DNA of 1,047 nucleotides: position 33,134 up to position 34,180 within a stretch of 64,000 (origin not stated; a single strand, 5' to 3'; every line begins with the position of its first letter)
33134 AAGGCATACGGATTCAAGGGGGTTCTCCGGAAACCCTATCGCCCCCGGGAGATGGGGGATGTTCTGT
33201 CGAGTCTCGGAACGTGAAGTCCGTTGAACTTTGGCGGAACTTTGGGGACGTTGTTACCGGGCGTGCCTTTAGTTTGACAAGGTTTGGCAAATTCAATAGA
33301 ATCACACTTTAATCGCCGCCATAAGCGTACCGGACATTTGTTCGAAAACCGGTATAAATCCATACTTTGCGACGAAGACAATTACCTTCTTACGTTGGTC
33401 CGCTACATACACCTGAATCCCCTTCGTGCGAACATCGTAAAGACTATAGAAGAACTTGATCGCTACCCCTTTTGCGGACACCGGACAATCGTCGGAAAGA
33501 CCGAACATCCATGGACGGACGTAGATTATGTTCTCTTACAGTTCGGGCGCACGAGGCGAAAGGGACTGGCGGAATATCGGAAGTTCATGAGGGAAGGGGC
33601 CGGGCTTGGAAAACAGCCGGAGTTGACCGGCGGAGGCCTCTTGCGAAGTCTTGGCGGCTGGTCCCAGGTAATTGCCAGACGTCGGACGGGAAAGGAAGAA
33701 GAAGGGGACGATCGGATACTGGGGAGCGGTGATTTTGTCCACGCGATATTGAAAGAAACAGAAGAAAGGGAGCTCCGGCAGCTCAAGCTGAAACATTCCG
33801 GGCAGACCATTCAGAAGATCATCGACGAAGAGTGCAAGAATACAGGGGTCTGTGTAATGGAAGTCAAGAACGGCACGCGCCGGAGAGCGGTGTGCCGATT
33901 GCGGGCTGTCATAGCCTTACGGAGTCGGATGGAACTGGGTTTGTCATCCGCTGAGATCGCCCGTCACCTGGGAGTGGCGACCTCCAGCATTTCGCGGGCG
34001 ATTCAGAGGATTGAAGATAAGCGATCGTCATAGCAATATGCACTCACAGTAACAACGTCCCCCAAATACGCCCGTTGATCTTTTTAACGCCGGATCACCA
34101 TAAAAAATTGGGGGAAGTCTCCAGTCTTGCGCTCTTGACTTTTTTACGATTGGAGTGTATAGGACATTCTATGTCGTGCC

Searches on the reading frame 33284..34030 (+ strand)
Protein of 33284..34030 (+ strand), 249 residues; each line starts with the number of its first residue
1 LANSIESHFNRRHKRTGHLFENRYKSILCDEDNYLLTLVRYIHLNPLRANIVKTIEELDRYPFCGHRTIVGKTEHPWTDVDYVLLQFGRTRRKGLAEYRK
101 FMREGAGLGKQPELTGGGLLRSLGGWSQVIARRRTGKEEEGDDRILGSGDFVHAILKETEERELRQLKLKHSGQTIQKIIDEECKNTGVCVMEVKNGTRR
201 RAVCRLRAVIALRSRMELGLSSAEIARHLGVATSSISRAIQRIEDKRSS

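Call 85: search_protein_families(library=ncbifam, proteins=[window:33284-34030:+], max_evalue=0.01)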
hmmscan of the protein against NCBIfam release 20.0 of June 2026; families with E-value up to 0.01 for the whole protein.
window:33284-34030:+ (249 aa): 2 families
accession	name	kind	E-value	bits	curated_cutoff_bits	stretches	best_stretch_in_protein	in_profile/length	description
NF047646.1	REP_Tyr_transpos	equivalog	6.8e-07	29.3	80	1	7-57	92-142/146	REP-associated tyrosine transposase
TIGR00362.1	DnaA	equivalog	0.00026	20.2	343.9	1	159-248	330-421/437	chromosomal replication initiator protein DnaA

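Call 86: search_protein_families(library=pfam, proteins=[window:33284-34030:+], max_evalue=0.01)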
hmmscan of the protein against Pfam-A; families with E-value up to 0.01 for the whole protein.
window:33284-34030:+ (249 aa): 8 families
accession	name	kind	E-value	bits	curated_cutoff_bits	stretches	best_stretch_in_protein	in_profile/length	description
PF12802.13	MarR_2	-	5.1e-05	23.8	27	1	216-246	17-47/61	MarR family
PF08299.17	Bac_DnaA_C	-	0.00023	21.5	31.5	1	176-243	1-69/69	Bacterial dnaA protein helix-turn-helix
PF08281.18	Sigma70_r4_2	-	0.00035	20.6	25.7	1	213-243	20-50/54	Sigma-70, region 4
PF13936.12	HTH_38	-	0.00068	19.8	27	1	219-242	20-43/44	Helix-turn-helix domain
PF13384.12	HTH_23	-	0.0011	19.2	24.6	1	206-244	6-42/50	Homeodomain-like domain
PF13545.12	HTH_Crp_2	-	0.002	18.5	27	1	215-246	18-49/70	Crp-like helix-turn-helix domain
PF08279.18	HTH_11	-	0.0047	17.2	25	1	207-245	3-41/55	HTH domain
PF13465.12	zf-H2C2_2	-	0.0096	16.7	40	0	11-31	3-22/26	Zinc-finger double domain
